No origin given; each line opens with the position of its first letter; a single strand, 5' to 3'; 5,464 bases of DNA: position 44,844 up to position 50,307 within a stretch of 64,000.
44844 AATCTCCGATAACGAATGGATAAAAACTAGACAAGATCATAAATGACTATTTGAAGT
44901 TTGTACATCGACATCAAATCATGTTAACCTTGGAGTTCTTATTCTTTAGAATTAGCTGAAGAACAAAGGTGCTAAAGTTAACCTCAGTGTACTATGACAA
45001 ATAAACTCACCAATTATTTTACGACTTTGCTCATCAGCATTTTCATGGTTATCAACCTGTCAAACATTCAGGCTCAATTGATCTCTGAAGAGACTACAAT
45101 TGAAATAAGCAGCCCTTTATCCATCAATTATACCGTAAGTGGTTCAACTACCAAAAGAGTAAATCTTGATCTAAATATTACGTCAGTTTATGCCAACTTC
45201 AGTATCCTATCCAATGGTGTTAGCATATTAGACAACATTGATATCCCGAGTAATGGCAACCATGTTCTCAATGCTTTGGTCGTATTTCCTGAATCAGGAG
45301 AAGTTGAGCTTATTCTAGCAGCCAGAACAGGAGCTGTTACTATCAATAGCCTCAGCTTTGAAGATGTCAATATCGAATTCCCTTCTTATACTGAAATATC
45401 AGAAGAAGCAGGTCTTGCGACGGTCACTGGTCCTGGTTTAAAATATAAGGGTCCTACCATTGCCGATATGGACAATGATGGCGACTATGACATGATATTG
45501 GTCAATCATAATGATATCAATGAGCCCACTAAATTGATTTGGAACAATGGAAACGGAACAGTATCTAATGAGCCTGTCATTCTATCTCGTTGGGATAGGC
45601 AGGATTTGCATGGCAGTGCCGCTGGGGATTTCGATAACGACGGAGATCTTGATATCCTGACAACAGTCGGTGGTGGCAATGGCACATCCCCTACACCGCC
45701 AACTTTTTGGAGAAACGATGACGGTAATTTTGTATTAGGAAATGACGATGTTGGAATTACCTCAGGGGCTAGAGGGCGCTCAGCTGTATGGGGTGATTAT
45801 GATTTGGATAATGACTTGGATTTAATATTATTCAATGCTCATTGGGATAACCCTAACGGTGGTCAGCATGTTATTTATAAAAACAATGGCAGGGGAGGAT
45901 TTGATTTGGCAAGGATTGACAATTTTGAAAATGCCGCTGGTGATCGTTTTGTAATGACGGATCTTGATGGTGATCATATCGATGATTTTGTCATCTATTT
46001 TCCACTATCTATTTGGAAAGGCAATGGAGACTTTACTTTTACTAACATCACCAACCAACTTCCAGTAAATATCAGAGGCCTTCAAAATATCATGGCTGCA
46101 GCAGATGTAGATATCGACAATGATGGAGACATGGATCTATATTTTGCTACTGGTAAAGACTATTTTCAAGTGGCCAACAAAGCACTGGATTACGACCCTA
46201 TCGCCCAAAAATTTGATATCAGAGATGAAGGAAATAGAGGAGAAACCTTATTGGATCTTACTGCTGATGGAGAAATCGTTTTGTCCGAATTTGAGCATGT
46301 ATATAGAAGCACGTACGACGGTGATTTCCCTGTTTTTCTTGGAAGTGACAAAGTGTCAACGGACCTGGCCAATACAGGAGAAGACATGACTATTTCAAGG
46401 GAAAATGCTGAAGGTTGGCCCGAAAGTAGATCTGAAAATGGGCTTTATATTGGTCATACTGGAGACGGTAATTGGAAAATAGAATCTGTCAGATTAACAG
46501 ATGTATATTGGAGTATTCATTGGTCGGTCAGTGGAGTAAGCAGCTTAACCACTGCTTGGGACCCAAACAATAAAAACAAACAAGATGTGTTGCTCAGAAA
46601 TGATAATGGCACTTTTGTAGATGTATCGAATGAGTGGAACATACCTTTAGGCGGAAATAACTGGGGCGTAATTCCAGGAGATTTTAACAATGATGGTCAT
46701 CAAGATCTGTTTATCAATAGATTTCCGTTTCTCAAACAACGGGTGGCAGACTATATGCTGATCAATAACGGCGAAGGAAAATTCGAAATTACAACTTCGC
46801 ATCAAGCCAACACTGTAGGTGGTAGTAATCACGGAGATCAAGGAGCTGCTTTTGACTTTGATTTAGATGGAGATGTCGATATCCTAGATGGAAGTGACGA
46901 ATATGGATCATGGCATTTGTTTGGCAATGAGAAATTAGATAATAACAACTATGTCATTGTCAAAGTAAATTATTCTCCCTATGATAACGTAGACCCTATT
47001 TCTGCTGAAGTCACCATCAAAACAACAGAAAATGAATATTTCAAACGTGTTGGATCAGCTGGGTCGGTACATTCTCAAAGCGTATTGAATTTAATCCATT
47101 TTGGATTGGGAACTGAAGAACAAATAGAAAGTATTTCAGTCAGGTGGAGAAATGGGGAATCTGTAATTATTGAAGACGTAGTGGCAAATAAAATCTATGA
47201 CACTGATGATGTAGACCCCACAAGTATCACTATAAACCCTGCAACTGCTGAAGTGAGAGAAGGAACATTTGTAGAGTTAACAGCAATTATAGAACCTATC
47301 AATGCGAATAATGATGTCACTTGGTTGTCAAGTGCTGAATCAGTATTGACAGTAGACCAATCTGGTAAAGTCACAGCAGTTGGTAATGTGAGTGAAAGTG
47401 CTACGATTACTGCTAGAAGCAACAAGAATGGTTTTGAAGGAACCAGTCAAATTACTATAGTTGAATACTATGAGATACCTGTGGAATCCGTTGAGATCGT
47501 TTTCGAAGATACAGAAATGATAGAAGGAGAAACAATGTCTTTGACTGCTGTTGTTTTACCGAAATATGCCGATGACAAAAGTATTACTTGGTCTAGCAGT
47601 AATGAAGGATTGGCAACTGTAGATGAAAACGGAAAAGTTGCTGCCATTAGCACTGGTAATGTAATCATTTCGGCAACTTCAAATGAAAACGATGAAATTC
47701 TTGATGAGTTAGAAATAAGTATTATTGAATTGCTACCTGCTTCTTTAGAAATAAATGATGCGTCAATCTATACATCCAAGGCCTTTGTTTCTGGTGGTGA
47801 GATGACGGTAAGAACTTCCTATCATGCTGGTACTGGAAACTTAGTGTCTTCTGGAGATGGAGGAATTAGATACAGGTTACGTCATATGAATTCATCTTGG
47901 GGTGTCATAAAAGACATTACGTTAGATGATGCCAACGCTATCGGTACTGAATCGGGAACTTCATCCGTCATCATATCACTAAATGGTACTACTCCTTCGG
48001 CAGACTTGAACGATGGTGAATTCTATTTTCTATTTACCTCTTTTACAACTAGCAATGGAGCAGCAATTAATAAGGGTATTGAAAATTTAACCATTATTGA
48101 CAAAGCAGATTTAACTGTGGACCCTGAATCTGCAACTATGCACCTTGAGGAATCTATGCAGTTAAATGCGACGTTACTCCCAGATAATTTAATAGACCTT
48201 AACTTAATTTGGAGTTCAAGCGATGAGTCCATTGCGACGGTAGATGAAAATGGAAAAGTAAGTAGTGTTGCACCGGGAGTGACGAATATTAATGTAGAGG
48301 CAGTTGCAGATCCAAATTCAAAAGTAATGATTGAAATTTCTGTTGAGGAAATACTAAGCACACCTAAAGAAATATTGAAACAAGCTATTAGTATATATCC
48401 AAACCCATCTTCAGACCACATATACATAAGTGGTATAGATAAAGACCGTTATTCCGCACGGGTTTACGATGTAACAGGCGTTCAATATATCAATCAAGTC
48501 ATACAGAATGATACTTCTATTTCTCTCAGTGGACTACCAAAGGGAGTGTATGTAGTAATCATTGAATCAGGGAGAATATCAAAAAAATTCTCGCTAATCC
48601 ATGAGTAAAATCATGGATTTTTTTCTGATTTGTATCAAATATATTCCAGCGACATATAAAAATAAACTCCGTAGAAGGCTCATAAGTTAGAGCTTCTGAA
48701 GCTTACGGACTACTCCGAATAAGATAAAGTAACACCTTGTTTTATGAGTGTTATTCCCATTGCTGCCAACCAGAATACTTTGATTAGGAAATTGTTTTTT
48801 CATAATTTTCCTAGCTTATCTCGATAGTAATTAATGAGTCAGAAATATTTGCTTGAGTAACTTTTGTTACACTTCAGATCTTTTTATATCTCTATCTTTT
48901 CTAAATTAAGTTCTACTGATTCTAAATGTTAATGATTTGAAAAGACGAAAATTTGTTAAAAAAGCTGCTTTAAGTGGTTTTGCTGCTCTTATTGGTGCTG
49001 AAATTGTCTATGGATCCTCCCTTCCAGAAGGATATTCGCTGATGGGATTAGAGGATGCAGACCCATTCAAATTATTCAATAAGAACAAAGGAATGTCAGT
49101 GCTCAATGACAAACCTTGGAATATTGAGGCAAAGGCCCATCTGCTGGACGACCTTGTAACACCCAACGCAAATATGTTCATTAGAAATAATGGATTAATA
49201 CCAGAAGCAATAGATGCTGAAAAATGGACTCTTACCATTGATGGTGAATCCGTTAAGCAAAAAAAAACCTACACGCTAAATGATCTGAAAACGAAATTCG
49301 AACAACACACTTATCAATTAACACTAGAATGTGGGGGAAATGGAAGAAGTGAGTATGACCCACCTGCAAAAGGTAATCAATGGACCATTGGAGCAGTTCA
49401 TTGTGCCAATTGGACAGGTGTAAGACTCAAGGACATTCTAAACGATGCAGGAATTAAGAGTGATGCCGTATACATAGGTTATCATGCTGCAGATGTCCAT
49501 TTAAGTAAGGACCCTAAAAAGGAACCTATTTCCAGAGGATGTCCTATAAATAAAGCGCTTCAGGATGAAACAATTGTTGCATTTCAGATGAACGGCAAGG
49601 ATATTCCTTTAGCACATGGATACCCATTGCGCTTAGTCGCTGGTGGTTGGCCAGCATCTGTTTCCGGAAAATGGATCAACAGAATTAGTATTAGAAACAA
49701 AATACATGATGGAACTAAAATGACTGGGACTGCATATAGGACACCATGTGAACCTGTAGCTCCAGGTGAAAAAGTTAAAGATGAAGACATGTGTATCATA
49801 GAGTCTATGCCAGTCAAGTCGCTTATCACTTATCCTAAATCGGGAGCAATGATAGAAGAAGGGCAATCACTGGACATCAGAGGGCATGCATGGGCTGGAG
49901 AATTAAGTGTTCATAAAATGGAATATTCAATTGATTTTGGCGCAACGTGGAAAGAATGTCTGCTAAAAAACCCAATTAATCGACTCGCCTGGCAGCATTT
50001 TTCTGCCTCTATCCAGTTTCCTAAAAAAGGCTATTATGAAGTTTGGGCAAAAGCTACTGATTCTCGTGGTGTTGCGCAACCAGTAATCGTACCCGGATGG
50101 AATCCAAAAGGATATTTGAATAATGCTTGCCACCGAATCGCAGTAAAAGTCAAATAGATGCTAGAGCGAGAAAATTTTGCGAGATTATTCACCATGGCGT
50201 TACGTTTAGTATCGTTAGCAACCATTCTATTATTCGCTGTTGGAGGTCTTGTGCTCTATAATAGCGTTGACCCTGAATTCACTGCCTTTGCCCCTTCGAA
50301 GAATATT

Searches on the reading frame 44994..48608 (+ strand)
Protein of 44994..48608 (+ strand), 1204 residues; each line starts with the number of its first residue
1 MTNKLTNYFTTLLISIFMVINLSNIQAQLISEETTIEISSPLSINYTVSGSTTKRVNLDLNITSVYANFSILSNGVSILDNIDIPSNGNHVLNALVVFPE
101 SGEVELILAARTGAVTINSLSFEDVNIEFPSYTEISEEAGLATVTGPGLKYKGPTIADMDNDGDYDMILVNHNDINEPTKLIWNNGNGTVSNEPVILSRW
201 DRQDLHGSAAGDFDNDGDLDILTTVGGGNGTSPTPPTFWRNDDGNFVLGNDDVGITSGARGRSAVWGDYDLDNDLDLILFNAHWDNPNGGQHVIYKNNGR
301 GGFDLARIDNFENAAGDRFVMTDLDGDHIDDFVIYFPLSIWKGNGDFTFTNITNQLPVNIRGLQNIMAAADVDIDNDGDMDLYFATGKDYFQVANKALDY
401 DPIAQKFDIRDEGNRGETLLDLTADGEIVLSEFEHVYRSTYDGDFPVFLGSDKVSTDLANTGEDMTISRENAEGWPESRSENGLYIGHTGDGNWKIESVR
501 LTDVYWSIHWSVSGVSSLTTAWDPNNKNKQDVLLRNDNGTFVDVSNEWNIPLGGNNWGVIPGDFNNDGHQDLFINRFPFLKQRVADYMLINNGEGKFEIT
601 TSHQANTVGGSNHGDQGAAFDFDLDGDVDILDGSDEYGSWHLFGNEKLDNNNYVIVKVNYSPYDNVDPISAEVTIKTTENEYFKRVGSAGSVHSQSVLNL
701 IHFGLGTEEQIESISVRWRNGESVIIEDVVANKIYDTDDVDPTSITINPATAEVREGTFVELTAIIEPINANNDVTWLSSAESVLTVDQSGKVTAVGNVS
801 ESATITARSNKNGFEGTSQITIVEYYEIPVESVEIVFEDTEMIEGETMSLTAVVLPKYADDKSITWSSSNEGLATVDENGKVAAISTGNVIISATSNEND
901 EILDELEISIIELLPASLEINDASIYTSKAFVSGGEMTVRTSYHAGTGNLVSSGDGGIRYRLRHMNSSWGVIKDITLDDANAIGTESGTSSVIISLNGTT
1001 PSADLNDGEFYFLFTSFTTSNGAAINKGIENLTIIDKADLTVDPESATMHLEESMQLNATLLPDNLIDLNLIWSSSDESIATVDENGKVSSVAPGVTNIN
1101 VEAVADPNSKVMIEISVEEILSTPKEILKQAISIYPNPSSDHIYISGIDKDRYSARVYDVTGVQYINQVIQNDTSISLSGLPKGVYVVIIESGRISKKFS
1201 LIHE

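Call 63: search_protein_families(library=pfam, proteins=[window:44994-48608:+], max_evalue=0.00001)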
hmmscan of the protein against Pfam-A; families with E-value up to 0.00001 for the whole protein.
window:44994-48608:+ (1204 aa): 6 families
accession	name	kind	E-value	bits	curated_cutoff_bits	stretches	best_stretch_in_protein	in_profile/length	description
PF02368.24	Big_2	-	4.5e-36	123.1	22.8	3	829-900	1-73/79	Bacterial Ig-like domain (group 2)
PF13517.12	FG-GAP_3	-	1.6e-29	102.7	26.9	2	158-222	1-60/61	FG-GAP-like repeat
PF07593.17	UnbV_ASPIC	-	3e-11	43.5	23.4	1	669-735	2-67/68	ASPIC and UnbV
PF18962.6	Por_Secre_tail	-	9.9e-11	42.2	27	1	1134-1198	1-72/75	Secretion system C-terminal sorting domain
PF21764.3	Invasin_D4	-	7.4e-08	33.2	27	0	766-806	30-73/88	Invasin, domain 4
PF01839.29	FG-GAP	-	1.4e-07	31.7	22.1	0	209-229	6-26/37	FG-GAP repeat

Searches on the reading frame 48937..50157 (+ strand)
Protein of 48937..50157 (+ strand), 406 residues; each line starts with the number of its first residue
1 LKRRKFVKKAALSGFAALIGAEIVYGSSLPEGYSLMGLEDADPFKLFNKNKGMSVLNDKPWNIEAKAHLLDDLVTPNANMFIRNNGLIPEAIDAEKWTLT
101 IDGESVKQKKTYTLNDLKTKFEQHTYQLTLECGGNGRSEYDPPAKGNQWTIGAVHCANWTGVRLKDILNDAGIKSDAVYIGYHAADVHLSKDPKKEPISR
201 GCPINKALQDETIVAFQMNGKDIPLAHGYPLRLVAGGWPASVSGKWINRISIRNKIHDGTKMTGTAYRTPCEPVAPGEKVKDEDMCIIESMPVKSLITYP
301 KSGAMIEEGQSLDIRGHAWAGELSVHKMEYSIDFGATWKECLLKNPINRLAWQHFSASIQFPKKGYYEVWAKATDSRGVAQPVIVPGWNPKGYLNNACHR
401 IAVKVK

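Call 63: search_protein_families(library=pfam, proteins=[window:48937-50157:+], max_evalue=0.00001)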
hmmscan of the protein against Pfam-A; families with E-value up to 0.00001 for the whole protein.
window:48937-50157:+ (406 aa): 2 families
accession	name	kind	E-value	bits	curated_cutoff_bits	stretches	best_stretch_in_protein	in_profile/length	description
PF00174.25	Oxidored_molyb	-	7.8e-51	172.5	24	1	88-259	4-167/169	Oxidoreductase molybdopterin binding domain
PF03404.22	Mo-co_dimer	-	5.3e-18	65.8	22.7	1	287-405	3-137/138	Mo-co oxidoreductase dimerisation domain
